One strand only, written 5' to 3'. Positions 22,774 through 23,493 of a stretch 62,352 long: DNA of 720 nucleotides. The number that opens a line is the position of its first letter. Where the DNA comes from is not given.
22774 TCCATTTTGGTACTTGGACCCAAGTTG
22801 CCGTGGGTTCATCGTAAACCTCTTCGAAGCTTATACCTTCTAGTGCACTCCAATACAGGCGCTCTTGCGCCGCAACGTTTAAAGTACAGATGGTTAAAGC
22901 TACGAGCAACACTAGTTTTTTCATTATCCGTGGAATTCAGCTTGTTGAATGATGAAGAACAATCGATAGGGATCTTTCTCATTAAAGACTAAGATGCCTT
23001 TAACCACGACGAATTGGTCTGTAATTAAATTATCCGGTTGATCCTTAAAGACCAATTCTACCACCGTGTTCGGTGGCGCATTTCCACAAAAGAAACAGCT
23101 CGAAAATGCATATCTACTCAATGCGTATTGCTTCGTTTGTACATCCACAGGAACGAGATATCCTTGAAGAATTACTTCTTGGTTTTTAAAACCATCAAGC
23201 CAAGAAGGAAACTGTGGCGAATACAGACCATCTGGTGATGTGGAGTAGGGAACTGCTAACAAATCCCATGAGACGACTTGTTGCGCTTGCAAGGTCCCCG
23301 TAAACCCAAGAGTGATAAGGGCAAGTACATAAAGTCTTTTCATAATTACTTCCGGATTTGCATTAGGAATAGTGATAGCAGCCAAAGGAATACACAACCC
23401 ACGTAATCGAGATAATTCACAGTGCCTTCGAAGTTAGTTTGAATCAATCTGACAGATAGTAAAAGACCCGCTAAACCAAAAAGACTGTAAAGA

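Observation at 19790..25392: Seven-gene translationally coupled operon: DUF456, mini-ABC ATPase, MacB-type permease, two CxxC secreted paralogs, BatA_N protein and an atypical dihydroorotase (candidate metal-acquisition/zinc-sparing system)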

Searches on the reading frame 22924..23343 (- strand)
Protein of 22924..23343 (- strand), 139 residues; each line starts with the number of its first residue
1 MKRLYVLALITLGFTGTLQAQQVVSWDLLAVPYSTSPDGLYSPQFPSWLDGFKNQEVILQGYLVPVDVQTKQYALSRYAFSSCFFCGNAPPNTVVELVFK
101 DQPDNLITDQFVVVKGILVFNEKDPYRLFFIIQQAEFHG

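Call 3: search_protein_families(library=pfam, proteins=[window:22924-23343:-], max_evalue=0.1)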
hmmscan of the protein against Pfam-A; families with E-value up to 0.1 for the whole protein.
window:22924-23343:- (139 aa): 1 family
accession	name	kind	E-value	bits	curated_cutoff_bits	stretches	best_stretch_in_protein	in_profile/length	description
PF11736.14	DUF3299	-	0.012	16.2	22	1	51-123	46-121/139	Protein of unknown function (DUF3299)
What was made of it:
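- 22924..23343 (-): g4: secreted OB-fold protein with the CFFCG motif. It is the most conserved gene of the array (71-81% identity across the family). Pfam DUF3299 E 0.012, below threshold (call 3).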

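Call 4: search_protein_families(library=ncbifam, proteins=[window:22924-23343:-], max_evalue=0.1)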
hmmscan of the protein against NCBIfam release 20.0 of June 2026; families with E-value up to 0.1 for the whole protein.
window:22924-23343:- (139 aa): 0 families

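Call 14: find_homologous_proteins(query=window:22924-23343:-, max_evalue=0.001)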
Query window:22924-23343:- (139 aa): 166 proteins with E <= 0.001 among 176 candidates; the best 120 are listed.
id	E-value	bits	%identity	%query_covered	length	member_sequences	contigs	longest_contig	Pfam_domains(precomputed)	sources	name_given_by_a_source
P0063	5.5e-88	310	99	100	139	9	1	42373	-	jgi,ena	-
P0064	3.6e-77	275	86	100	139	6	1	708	-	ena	-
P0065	6.4e-73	261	81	100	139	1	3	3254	-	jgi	-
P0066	1.2e-72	260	81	100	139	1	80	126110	-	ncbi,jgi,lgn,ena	ncbi:MAG: hypothetical protein RLZZ599_1503 [Bacteroidota bacterium]|jgi:hypothetical protein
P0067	2.2e-72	259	80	100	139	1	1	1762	-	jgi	jgi:hypothetical protein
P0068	3.3e-72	259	81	100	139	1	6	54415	-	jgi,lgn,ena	-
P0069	6.0e-72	258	80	100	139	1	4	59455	-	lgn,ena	-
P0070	8.3e-72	257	79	100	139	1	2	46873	-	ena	-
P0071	2.5e-71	256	80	100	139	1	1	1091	-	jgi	-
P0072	4.4e-70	252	88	88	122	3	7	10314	-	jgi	jgi:hypothetical protein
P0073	8.9e-70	251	78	100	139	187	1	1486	-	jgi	jgi:hypothetical protein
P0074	5.3e-68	245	76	100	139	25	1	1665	-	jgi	-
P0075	6.9e-68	245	90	83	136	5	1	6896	-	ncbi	-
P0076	1.9e-67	243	78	100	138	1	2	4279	-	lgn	-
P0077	3.5e-65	236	76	100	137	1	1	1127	-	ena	-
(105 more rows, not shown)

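Call 20: search_solved_structures(query=A2, max_evalue=10, show_alignments=3)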
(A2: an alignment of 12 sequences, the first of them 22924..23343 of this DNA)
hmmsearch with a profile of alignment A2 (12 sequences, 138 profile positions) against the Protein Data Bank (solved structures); distinct sequences matched with E-value up to 10: 1.
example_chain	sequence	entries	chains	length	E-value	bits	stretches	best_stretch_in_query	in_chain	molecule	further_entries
6fx6_A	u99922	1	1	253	1.3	11.8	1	16-52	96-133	SaTIE-TED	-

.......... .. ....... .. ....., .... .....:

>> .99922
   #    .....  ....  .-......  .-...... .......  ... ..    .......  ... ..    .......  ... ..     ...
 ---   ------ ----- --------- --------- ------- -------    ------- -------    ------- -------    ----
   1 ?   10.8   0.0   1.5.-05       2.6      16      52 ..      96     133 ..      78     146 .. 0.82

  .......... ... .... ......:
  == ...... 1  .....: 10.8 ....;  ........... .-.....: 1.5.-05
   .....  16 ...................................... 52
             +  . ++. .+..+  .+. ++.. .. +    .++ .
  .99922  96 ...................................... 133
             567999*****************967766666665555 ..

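Call 31: predict_structure(alignment_id=A2)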
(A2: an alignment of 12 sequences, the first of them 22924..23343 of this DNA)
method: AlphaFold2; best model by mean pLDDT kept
length: 139 residues; sequences in the alignment: 12
mean_pLDDT: 79.2   pTM: 0.71
mean pLDDT of the five models: 79.2, 72.0, 70.4, 58.0, 57.9
residues with pLDDT >= 90: 41; 70-90: 61; 50-70: 31; < 50: 6
segments of 3 or more residues with pLDDT < 50: 14-18
pLDDT, mean of each block of 10 residues (from residue 1): 55 49 86 86 89 93 83 83 60 89 76 93 78 88
secondary structure, 60 per line:
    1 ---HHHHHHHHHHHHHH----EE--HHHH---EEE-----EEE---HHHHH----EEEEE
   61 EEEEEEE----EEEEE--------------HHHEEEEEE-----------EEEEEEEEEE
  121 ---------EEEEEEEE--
elements in order: H4-17 H26-29 E33-35 E41-43 H47-51 E56-67 E72-76 E94-99 E111-120 E130-137
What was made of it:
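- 22924..23343 (-): AF2 pLDDT 79 (call 31).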

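Call 35: fold_search(model_id=the predicted structure, library=pdb)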
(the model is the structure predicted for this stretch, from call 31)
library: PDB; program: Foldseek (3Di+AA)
matches with E <= 10: 677; with E <= 0.001: 1
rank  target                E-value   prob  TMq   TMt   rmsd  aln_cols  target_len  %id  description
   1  4hsp                  6.4e-04  1.00  0.54  0.51   9.5       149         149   15  Crystal structure of a DUF3299 family protein (PA4066) from Pseudomonas aeruginosa PAO1 at 2.45 A resolution (released 2012-12-26)
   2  1n9w_B                1.8e-03  1.00  0.36  0.16   4.8        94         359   20  Crystal structure of the non-discriminating and archaeal-type aspartyl-tRNA synthetase from Thermus thermophilus (released 2003-04-08)
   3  9di4_B                2.6e-03  1.00  0.41  0.41   7.2       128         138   15  RMI1-RMI2 bound to cyclic peptide L4 (released 2025-07-02)
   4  1n9w_A                3.3e-03  1.00  0.39  0.17   4.4        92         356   22  Crystal structure of the non-discriminating and archaeal-type aspartyl-tRNA synthetase from Thermus thermophilus (released 2003-04-08)
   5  1wyd_B                3.8e-03  1.00  0.38  0.14   4.4        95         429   13  Crystal Structure of Aspartyl-tRNA synthetase from Sulfolobus tokodaii (released 2006-07-04)
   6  3mxn_B                4.0e-03  0.99  0.37  0.39   7.7       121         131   16  Crystal structure of the RMI core complex (released 2010-09-15)
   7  3kfu_C                4.5e-03  1.00  0.36  0.15   4.7        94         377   20  Crystal structure of the transamidosome (released 2010-08-25)
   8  3kfu_B                4.8e-03  0.99  0.36  0.15   4.7        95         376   20  Crystal structure of the transamidosome (released 2010-08-25)
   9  3kfu_D                6.2e-03  0.99  0.36  0.15   4.8        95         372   20  Crystal structure of the transamidosome (released 2010-08-25)
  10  9dhk_E                7.0e-03  0.99  0.39  0.39   7.8       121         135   16  RMI1-RMI2 bound to cyclic peptide L3 (released 2025-07-02)
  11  2pi2_E                7.4e-03  0.98  0.35  0.40   9.2       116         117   16  Full-length Replication protein A subunits RPA14 and RPA32 (released 2007-10-16)
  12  3kfu_A                7.9e-03  0.99  0.36  0.15   4.7        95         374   21  Crystal structure of the transamidosome (released 2010-08-25)
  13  9dhk_K                8.4e-03  0.99  0.39  0.40   7.7       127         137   15  RMI1-RMI2 bound to cyclic peptide L3 (released 2025-07-02)
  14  1quq_D                8.4e-03  0.97  0.35  0.41   9.2       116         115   16  COMPLEX OF REPLICATION PROTEIN A SUBUNITS RPA14 AND RPA32 (released 1999-08-13)
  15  5xix_B                9.5e-03  0.99  0.41  0.16   4.4       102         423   20  The canonical domain of human asparaginyl-tRNA synthetase (released 2018-05-02)
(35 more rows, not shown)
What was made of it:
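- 22924..23343 (-): Best PDB fold hit is 4hsp (PA4066, DUF3299), E 6.4e-4 (call 35).
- g4 fold: best match PA4066 (call 35).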

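Call 37: search_protein_representatives(alignment_id=A2)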
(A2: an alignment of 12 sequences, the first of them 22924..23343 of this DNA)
Query: 12 sequences, 138 profile positions. Proteins with E-value up to 0.001 (for the whole library): 887; up to 1e-10: 565; up to 1e-30: 6. The best 150 are listed.
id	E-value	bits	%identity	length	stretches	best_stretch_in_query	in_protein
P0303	1.2e-87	306.7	-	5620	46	84-112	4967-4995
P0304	1.6e-65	235.0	-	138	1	1-138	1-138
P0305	5.9e-37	142.5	-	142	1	3-138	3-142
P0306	5.2e-36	139.4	-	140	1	2-138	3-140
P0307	5.6e-35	136.1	-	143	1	15-138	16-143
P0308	2.2e-33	130.9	-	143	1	6-138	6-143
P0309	4.7e-30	120.1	-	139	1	1-138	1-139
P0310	9.1e-29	116.0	-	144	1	3-138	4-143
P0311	2.6e-28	114.5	-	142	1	1-136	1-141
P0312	6.6e-28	113.2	-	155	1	7-136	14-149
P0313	8.2e-28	112.9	-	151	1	2-138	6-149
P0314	8.5e-28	112.8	-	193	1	6-137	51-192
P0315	1.8e-27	111.7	-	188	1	16-138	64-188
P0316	6.1e-26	106.8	-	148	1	2-135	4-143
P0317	6.3e-26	106.8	-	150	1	5-136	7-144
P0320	3.8e-25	104.2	-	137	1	15-136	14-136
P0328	6.3e-24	100.3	-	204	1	16-135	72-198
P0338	2.5e-23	98.4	-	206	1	7-136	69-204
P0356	4.6e-22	94.2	-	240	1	20-135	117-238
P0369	1.6e-21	92.5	-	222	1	21-135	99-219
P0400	2.0e-20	88.9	-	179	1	20-135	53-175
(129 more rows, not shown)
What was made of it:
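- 22496..22924 (-): g5: paralogue of g4 (36% identity) with the same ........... motif. The family has 887 clusters at 50% identity (call 37).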

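Call 39: search_protein_families(library=pfam, alignment_id=A3, max_evalue=0.01)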
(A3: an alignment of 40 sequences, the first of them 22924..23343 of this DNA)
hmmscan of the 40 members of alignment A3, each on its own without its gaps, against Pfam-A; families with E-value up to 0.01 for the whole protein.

A. member 1, window:22924-23343:- (139 aa): 0 families

B. families by the number of members that match (of 40 scanned): 1 family
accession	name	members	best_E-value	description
PF11736.14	DUF3299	6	0.00017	Protein of unknown function (DUF3299)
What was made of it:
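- The small proteins reach Pfam DUF3299 only below threshold (calls 3, 39).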

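Call 41: list_cluster_members(proteins=[P0305, P0309, P0312, P0314, P0320, P0328, P0338, P0356, P0369, P0400])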
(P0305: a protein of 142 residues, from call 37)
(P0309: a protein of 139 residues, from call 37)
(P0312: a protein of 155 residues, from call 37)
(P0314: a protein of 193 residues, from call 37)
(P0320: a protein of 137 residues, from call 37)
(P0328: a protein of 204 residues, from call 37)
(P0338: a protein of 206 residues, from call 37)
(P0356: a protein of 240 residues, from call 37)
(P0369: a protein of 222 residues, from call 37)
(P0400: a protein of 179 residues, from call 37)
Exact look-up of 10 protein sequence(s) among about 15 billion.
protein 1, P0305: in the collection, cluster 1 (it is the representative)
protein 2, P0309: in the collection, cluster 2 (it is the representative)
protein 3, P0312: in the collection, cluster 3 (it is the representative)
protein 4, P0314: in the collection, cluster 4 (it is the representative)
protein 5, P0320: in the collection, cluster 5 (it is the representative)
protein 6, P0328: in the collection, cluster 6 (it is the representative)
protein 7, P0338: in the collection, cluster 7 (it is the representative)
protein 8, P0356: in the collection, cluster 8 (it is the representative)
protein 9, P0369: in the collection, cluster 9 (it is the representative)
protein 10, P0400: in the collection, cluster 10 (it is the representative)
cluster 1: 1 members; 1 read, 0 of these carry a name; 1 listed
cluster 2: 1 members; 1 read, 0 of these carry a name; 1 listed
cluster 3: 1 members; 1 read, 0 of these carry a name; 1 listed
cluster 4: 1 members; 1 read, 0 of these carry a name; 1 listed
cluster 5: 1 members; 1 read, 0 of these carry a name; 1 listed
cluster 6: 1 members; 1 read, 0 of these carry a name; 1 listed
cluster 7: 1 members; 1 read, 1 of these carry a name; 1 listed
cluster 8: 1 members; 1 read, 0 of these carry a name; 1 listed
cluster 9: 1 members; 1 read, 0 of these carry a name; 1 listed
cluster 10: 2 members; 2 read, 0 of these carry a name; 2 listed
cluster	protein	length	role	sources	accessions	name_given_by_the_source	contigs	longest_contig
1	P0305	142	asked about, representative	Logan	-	-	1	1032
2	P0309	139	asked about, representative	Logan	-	-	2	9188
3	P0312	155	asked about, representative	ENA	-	-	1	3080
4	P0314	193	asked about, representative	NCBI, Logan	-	-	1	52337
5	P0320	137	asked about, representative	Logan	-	-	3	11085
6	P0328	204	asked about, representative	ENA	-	-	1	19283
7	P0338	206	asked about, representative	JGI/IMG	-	hypothetical protein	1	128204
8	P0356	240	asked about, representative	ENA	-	-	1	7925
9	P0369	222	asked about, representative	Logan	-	-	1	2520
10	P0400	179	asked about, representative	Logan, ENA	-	-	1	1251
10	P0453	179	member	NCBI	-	-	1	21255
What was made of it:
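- Tried and rejected: It gave no names (call 41).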

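Call 53: search_solved_structures(query=A3, max_evalue=10, show_alignments=3)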
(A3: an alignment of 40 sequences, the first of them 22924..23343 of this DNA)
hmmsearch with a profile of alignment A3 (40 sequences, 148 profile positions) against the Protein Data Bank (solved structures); distinct sequences matched with E-value up to 10: 6.
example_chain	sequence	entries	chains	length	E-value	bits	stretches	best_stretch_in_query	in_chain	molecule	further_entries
8s7l_A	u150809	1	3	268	0.044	16.6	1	48-98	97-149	Putative transfer protein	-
9c2h_B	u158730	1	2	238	0.1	15.4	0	97-137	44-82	Antibody Fab NP3-B4 Heavy Chain (variable region)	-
7b1f_B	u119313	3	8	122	0.18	14.6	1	40-83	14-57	Mitotic spindle assembly checkpoint protein MAD1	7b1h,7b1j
4dzo_A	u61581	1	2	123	0.18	14.6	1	40-83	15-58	Mitotic spindle assembly checkpoint protein MAD1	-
8x3e_A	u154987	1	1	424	0.24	14.2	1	16-72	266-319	Taxadiene 5-alpha hydroxylase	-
8x1w_A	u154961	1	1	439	0.25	14.1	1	16-72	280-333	Taxadiene 5-alpha hydroxylase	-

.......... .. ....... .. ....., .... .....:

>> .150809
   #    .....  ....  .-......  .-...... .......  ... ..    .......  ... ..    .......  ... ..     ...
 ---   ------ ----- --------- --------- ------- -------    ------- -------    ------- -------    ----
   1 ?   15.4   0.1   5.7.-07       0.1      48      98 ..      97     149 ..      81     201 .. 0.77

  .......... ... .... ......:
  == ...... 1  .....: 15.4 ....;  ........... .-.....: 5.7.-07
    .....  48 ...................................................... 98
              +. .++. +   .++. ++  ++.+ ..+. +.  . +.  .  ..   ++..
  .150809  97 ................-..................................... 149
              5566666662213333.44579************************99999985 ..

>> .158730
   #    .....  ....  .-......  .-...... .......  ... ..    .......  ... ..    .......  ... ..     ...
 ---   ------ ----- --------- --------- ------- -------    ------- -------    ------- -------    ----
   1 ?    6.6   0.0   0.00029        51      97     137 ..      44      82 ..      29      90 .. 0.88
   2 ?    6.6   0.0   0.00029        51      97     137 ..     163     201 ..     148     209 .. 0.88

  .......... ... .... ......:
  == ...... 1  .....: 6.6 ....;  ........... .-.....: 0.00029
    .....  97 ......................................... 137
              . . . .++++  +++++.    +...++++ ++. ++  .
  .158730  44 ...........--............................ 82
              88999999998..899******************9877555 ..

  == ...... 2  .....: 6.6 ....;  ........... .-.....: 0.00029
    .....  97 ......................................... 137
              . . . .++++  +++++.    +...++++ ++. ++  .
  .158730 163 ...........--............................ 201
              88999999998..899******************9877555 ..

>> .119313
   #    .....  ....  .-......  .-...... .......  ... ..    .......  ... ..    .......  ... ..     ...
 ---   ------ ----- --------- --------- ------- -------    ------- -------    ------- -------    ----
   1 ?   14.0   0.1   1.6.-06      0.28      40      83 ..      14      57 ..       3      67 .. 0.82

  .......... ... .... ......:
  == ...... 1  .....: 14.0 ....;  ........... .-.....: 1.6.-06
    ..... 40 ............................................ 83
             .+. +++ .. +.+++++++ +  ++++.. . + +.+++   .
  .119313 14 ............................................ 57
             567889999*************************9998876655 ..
